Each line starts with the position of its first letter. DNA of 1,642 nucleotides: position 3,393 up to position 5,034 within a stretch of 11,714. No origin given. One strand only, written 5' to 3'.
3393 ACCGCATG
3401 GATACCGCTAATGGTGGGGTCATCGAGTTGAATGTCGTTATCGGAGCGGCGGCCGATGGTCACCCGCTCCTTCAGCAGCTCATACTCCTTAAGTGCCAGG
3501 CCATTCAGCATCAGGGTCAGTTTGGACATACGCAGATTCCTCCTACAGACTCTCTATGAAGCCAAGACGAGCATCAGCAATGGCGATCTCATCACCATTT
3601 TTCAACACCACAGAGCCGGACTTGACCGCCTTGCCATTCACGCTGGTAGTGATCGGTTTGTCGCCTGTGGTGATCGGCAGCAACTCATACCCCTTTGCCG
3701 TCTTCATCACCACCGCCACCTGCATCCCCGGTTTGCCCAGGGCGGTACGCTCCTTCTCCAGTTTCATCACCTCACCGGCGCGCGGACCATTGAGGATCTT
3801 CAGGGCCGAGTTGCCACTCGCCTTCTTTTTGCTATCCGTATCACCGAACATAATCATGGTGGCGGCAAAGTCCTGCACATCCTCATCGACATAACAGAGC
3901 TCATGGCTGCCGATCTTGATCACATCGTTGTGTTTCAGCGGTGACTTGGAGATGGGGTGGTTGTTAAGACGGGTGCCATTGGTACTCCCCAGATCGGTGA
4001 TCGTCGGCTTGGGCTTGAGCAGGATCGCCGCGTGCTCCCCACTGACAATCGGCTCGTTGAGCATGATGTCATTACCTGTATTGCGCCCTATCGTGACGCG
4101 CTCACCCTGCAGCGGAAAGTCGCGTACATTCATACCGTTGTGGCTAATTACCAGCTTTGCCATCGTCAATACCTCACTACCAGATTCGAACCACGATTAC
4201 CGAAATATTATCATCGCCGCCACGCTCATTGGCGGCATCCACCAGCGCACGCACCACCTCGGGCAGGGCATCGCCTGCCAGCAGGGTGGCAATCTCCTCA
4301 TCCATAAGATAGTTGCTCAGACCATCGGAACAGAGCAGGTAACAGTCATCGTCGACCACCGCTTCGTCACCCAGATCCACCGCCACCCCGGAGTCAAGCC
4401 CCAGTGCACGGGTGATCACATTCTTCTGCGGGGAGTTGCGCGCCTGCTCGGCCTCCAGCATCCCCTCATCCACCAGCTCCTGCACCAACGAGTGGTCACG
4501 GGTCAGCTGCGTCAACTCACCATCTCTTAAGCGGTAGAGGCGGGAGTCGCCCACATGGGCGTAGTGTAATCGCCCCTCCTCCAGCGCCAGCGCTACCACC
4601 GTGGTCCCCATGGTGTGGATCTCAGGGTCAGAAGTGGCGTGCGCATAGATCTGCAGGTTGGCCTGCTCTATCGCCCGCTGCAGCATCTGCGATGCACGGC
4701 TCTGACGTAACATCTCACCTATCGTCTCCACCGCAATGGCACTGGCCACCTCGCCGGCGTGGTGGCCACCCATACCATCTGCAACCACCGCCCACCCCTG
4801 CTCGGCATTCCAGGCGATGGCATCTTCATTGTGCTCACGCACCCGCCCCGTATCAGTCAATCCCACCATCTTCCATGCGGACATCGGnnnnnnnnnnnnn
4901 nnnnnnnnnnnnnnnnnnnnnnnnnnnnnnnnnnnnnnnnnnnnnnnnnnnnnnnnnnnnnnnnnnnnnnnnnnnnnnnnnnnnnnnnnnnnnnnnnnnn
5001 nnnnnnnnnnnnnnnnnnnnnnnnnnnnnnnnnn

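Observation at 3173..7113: Orphan Hanks-kinase / PP2C / tandem-FHA signalling cassette upstream of the Holliday-junction resolvasome operon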

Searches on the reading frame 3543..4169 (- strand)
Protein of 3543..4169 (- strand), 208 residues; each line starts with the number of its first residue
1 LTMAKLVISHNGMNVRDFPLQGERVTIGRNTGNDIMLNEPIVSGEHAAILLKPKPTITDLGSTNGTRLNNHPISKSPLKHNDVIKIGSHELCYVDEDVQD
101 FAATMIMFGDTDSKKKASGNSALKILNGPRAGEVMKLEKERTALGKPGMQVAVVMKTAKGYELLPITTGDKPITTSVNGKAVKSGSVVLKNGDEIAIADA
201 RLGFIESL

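Call 3: search_protein_families(library=pfam, proteins=[window:3543-4169:-], max_evalue=0.01)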
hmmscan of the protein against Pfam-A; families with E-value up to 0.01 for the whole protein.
window:3543-4169:- (208 aa): 2 families
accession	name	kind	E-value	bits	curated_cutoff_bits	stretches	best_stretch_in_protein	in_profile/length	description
PF00498.31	FHA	-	3.9e-21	75.7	20.7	1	25-87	1-67/67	FHA domain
PF16697.10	Yop-YscD_cpl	-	2.4e-16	60.2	33.2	1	17-96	11-93/94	Inner membrane component of T3SS, cytoplasmic domain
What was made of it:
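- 3543..4163 (-): FHA2, 206 aa: canonical N-terminal FHA, disordered linker, degenerate C-terminal FHA. Pfam FHA E=3.9e-21 at residues 25-87 (call 3).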

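Call 9: search_protein_families(library=ncbifam, proteins=[window:3543-4169:-], max_evalue=0.01)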
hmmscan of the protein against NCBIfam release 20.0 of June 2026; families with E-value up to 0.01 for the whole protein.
window:3543-4169:- (208 aa): 5 families
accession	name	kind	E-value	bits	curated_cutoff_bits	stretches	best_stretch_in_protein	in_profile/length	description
NF049868.1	FhaB_Rv0019c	equivalog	1.4e-16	60.9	125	1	4-88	67-153/158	FHA domain-containing protein FhaB/FipA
NF041660.2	oxygluDhInhib_OdhI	equivalog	1.3e-14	54.1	200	1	6-94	38-128/130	oxoglutarate dehydrogenase inhibitor Odhl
NF033760.1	gliding_GltG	equivalog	1e-07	30.9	650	1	20-103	21-104/650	adventurous gliding motility protein GltG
NF052573.1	HisKinEspAMyxo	equivalog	3.3e-07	28.7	1400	1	17-89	40-114/755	serine histidine kinase EspA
TIGR03354.1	VI_FHA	hypoth_equivalog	1.2e-06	28.6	120.25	1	20-91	21-99/420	type VI secretion system-associated FHA domain protein TagH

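Call 27: find_homologous_proteins(query=window:3543-4163:-, max_evalue=0.00001)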
Query window:3543-4163:- (206 aa): 408 proteins with E <= 0.00001 among 576 candidates; the best 120 are listed.
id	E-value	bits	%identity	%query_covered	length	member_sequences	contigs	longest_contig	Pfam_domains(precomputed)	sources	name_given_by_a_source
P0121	5.6e-129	445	100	100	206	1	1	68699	PF00498.32,PF16697.11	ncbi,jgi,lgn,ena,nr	ncbi:MAG: FHA domain-containing protein [Chromatiales bacterium]|nr:FHA domain-containing protein [C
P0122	3.6e-96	338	75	100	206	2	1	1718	PF00498.32,PF16697.11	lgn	-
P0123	1.9e-95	336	75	100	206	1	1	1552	PF00498.32,PF16697.11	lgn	-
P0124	4.2e-94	332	75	100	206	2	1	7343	PF00498.32,PF16697.11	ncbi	-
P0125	1.2e-93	330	73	99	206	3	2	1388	PF00498.32,PF16697.11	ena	-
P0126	5.5e-92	325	72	100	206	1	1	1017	PF00498.32,PF16697.11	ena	-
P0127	4.3e-90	319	72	100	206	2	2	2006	PF00498.32,PF16697.11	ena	-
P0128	8.7e-90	318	71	100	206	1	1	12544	PF00498.32,PF16697.11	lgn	-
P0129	1.5e-87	310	71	100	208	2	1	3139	PF00498.32,PF16697.11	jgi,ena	-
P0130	4.5e-85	302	69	100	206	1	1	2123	PF00498.32,PF16697.11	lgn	-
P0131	7.6e-85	302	69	99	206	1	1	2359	PF00498.32,PF16697.11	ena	-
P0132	5.9e-84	299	68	100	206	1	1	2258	PF00498.32,PF16697.11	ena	-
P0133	3.4e-83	296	67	100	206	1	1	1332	PF00498.32,PF16697.11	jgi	jgi:predicted component of type VI protein secretion system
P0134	1.4e-82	294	67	100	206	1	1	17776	PF00498.32,PF16697.11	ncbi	-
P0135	1.8e-81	290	66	100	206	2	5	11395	PF00498.32,PF16697.11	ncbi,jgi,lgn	-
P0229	2.3e-44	169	48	98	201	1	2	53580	PF00498.32,PF16697.11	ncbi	-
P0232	2.6e-40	156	44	100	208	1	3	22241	PF00498.32,PF16697.11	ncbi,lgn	-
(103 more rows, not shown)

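Call 36: predict_structure(alignment_id=A2)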
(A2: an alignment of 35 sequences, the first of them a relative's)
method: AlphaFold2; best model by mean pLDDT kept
length: 206 residues; sequences in the alignment: 35
mean_pLDDT: 81.3   pTM: 0.49
mean pLDDT of the five models: 81.3, 80.9, 77.7, 76.6, 75.8
residues with pLDDT >= 90: 89; 70-90: 80; 50-70: 18; < 50: 19
segments of 3 or more residues with pLDDT < 50: 97-115
pLDDT, mean of each block of 10 residues (from residue 1): 85 83 93 91 94 94 94 93 94 62 32 54 88 84 69 82 71 86 84 89 87
secondary structure, 60 per line:
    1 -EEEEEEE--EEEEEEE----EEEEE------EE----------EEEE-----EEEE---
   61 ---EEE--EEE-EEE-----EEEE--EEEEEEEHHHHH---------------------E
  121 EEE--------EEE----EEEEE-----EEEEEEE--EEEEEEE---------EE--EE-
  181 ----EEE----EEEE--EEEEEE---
elements in order: E2-8 E11-17 E22-26 E45-48 E54-57 E64-66 E69-71 E73-75 E81-84 E87-93 H94-98 E120-123 E132-134 E139-143 E149-155 E158-164 E185-187 E192-195 E198-203
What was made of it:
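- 3543..4163 (-): AlphaFold2 model with pLDDT 81 shows two beta-sandwich domains and a disordered stretch at 97-115 (call 36).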

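Call 39: fold_search(model_id=the predicted structure, library=pdb)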
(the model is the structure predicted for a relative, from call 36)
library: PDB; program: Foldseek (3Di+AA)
matches with E <= 10: 429; with E <= 0.001: 93
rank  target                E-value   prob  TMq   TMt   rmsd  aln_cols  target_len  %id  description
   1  6i2r_B                3.7e-08  1.00  0.43  0.92   1.6        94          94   30  Crystal structure of the SucA domain of Mycobacterium smegmatis KGD (alpha-ketoglutarate decarboxylase), mutant R802A, (released 2019-05-22)
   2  7rj3_A                3.7e-08  1.00  0.43  0.82   1.6        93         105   30  Crystal Structure of the Forkhead Associated (FHA) Domain of the Glycogen Accumulation Regulator (GarA) from Mycobacte (released 2021-07-28)
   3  6i2p_E                4.1e-08  1.00  0.43  0.83   1.5        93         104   30  Crystal structure of the Mycobacterium tuberculosis PknB kinase domain (L33E mutant) in complex with its substrate Gar (released 2019-05-22)
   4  6i2p_D                4.6e-08  1.00  0.43  0.76   1.5        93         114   30  Crystal structure of the Mycobacterium tuberculosis PknB kinase domain (L33E mutant) in complex with its substrate Gar (released 2019-05-22)
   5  4qcj                  8.6e-08  1.00  0.42  0.85   1.5        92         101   30  Crystal Structure of OdhI from Corynebacterium glutamicum (released 2014-07-02)
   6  7rj3_C                1.0e-07  1.00  0.43  0.84   1.7        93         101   30  Crystal Structure of the Forkhead Associated (FHA) Domain of the Glycogen Accumulation Regulator (GarA) from Mycobacte (released 2021-07-28)
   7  8p5r_G                1.1e-07  1.00  0.43  0.87   1.7        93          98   30  Crystal structure of full-length, homohexameric 2-oxoglutarate dehydrogenase KGD from Mycobacterium smegmatis in compl (released 2023-08-16)
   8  6i2q_B                1.1e-07  1.00  0.43  0.88   1.6        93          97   30  Crystal structure of the wild-type SucA domain of Mycobacterium smegmatis KGD (alpha-ketoglutarate decarboxylase), in  (released 2019-05-22)
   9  8p5x_G                1.5e-07  1.00  0.42  0.83   1.6        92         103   30  Single particle cryo-EM structure of the complex between Corynebacterium glutamicum homohexameric 2-oxoglutarate dehyd (released 2023-08-16)
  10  3poa_A                2.7e-07  1.00  0.42  0.87   1.6        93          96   30  Structural and functional analysis of phosphothreonine-dependent FHA domain interactions (released 2011-01-26)
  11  2aff_MODEL_1_A        2.9e-07  1.00  0.43  0.87   1.4        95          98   29  The solution structure of the Ki67FHA/hNIFK(226-269)3P complex (released 2005-10-25)
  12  2fez                  3.2e-07  1.00  0.41  0.23   1.3        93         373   34  Mycobacterium tuberculosis EmbR (released 2006-01-24)
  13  7rj3_B                4.9e-07  1.00  0.41  0.79   1.9        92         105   30  Crystal Structure of the Forkhead Associated (FHA) Domain of the Glycogen Accumulation Regulator (GarA) from Mycobacte (released 2021-07-28)
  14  2ff4_A                5.1e-07  1.00  0.41  0.23   1.8        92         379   33  Mycobacterium tuberculosis EmbR in complex with low affinity phosphopeptide (released 2006-01-24)
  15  3po8                  5.1e-07  1.00  0.41  0.82   2.2        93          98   28  Structural and functional analysis of phosphothreonine-dependent FHA domain interactions (released 2011-01-26)
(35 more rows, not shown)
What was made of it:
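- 3543..4163 (-): The best PDB matches are the GarA/OdhI FHA domains, TM about 0.9 (call 39).
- On GarA/OdhI: The structural similarity is limited to the FHA fold (call 39).
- Closest known: GarA / OdhI phospho-switch FHA proteins. Same: These are the best structural matches of the FHA2 N-terminal domain (TM about 0.9, call 39).
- Closest known: Eukaryotic Rad53 / Chk2 checkpoint kinases. Same: Foldseek aligns the FHA fold with these proteins (call 39).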

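Call 62: search_protein_families(library=padloc, proteins=[window:3543-4163:-], max_evalue=0.001)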
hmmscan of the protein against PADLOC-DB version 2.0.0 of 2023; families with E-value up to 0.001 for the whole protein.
window:3543-4163:- (206 aa): 0 families

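Call 63: find_encoding_contigs(protein=P0229, flank=7000, max_places=2)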
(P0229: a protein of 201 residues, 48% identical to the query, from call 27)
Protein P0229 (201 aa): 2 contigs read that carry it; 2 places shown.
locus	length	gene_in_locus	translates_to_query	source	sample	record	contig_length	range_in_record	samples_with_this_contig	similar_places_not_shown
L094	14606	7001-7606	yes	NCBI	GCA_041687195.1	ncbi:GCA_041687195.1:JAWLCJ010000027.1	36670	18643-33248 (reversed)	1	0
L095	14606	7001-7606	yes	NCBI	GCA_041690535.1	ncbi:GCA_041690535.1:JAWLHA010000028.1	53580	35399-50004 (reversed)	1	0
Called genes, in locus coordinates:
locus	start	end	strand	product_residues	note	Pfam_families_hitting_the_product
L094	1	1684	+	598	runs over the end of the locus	PF01336:tRNA_anti-codon, PF00152:tRNA-synt_2, PF02938:GAD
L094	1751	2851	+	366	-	PF02445:NadA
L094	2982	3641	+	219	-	PF05057:DUF676 (faint), PF24096:DUF7379 (weak)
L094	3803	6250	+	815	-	PF05226:CHASE2, PF00069:Pkinase, PF07714:PK_Tyr_Ser-Thr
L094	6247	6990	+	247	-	PF00481:PP2C (faint), PF13672:PP2C_2, PF07228:SpoIIE (faint)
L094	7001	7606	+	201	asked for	PF16697:Yop-YscD_cpl, PF00498:FHA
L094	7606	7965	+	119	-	PF16697:Yop-YscD_cpl, PF00498:FHA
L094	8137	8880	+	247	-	PF20772:TACO1_YebC_N, PF01709:Transcrip_reg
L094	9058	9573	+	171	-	PF02075:RuvC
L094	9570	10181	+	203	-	PF01330:RuvA_N, PF00633:HHH (faint), PF21176:RecR_HhH (faint), PF14520:HHH_5, PF07499:RuvA_C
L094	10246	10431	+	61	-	-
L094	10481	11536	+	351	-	PF05496:RuvB_N, PF00004:AAA, PF07726:AAA_3 (faint), PF07728:AAA_5 (weak), PF17864:AAA_lid_4, PF05491:WHD_RuvB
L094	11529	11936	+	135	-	PF01643:Acyl-ACP_TE (weak), PF13279:4HBT_2, PF03061:4HBT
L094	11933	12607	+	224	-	PF01618:MotA_ExbB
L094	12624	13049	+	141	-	PF02472:ExbD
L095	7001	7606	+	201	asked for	PF16697:Yop-YscD_cpl, PF00498:FHA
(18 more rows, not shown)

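Call 64: find_encoding_contigs(protein=P0232, flank=7000, max_places=3)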
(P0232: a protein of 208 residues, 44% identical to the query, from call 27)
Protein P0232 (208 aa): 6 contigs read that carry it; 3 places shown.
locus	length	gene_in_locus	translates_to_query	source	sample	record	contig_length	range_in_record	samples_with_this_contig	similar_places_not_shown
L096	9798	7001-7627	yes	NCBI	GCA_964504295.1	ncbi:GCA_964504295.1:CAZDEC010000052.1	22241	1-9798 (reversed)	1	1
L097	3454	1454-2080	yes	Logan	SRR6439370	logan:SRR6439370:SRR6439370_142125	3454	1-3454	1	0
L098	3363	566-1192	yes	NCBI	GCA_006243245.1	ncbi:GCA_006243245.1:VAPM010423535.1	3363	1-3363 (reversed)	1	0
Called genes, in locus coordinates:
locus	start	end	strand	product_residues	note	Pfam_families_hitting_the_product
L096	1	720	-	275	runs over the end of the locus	PF00106:adh_short, PF08659:KR (weak), PF13561:adh_short_C2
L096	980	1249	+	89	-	PF09723:Zn_ribbon_8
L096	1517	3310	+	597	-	PF01336:tRNA_anti-codon, PF00152:tRNA-synt_2, PF02938:GAD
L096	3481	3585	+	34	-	-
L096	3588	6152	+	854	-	PF05226:CHASE2, PF00069:Pkinase, PF07714:PK_Tyr_Ser-Thr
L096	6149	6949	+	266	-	PF00481:PP2C, PF13672:PP2C_2, PF07228:SpoIIE (faint)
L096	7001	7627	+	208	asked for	PF16697:Yop-YscD_cpl, PF00498:FHA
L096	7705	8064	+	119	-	PF16697:Yop-YscD_cpl, PF00498:FHA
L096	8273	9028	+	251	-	PF20772:TACO1_YebC_N, PF01709:Transcrip_reg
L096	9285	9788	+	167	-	PF02075:RuvC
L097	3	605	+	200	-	?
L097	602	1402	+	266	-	PF00481:PP2C, PF13672:PP2C_2, PF07228:SpoIIE (faint)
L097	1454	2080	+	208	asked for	PF16697:Yop-YscD_cpl, PF00498:FHA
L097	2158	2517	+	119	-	PF16697:Yop-YscD_cpl, PF00498:FHA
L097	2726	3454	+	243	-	?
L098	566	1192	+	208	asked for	PF16697:Yop-YscD_cpl, PF00498:FHA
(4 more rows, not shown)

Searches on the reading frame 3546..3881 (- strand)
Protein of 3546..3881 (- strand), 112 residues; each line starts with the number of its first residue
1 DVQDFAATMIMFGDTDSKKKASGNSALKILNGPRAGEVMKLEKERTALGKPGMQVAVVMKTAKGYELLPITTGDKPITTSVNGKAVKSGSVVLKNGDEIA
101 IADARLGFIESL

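Call 10: search_protein_families(library=pfam, proteins=[window:3546-3881:-], max_evalue=10)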
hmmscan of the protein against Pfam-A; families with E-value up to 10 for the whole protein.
seq(112 aa): 2 families
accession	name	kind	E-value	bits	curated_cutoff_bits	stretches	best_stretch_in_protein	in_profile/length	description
PF16697.10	Yop-YscD_cpl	-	0.046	14.4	33.2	1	28-52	1-25/94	Inner membrane component of T3SS, cytoplasmic domain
PF00498.31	FHA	-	0.18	12.7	20.7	1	79-101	44-66/67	FHA domain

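Call 50: search_protein_representatives(protein=window:3546-3827:-)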
Query: 94 residues. Proteins with E-value up to 0.001 (for the whole library): 518; up to 1e-10: 18; up to 1e-30: 0. The best 150 are listed.
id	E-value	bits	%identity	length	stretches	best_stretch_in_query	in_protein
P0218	2.8e-21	91.3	42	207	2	4-92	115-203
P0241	5.7e-19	83.9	50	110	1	2-91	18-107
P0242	3.6e-16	75.0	38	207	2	6-91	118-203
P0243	1.5e-15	73.0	47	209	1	7-92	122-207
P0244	4.2e-13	65.2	37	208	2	7-91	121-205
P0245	1.4e-12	63.6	41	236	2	4-91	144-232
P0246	1.5e-12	63.5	36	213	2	6-91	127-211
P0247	1.6e-12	63.4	40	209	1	8-91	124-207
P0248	2.1e-12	63.0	43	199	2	3-92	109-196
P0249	4.6e-12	61.9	46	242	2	5-91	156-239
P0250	9.9e-12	60.9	33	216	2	7-91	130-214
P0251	2.0e-11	59.9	41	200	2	3-90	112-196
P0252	2.3e-11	59.7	35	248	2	8-90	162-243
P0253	4.5e-11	58.8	39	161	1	4-91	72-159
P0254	4.5e-11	58.7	40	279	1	7-90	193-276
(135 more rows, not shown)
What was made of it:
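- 3546..3818 (-): Degenerate (pseudo-)FHA domain of FHA2 (residues 116-206). It defines a family of 518 representatives of 50%-identity clusters, nearly always at the C-terminus of 200-250-aa proteins (call 50).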

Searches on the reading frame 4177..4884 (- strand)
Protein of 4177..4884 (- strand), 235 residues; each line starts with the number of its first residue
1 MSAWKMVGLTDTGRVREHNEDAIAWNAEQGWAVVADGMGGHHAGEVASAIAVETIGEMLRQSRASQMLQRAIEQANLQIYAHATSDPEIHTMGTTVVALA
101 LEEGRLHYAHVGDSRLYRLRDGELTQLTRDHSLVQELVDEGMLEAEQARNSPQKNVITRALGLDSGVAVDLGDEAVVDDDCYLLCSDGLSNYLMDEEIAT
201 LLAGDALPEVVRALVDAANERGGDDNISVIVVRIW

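Call 3: search_protein_families(library=pfam, proteins=[window:4177-4884:-], max_evalue=0.01)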
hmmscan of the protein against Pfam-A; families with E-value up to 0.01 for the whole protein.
window:4177-4884:- (235 aa): 2 families
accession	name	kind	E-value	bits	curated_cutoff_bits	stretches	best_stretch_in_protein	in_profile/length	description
PF13672.11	PP2C_2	-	6.8e-19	68.7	24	1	15-212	8-189/209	Protein phosphatase 2C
PF00481.26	PP2C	-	4.7e-10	40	20.3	1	32-132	37-141/255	Protein phosphatase 2C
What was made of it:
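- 4177..4884 (-): Soluble PP2C Ser/Thr phosphatase, 235 aa. Pfam PP2C_2 and PP2C (call 3).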

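Call 9: search_protein_families(library=ncbifam, proteins=[window:4177-4884:-], max_evalue=0.01)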
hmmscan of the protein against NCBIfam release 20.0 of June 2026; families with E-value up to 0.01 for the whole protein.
window:4177-4884:- (235 aa): 2 families
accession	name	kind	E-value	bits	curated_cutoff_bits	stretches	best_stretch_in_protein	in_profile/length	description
NF033484.1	Stp1_PP2C_phos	equivalog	1.1e-80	270.5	230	1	10-232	2-231/232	Stp1/IreP family PP2C-type Ser/Thr phosphatase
NF011149.0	PRK14559.1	equivalog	5.7e-43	147.6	374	1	6-234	374-631/642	serine/threonine phosphatase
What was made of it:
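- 4177..4884 (-): NCBIfam Stp1/IreP PP2C 270.5 bits, above the 230 cut-off (call 9).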

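Call 62: search_protein_families(library=padloc, proteins=[window:4177-4884:-], max_evalue=0.001)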
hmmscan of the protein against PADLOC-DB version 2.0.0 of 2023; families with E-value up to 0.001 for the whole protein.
window:4177-4884:- (235 aa): 1 family
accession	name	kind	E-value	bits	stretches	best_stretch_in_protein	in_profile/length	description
PDLC04518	PDC-M21C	-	1.7e-12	45.1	1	9-208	8-205/243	-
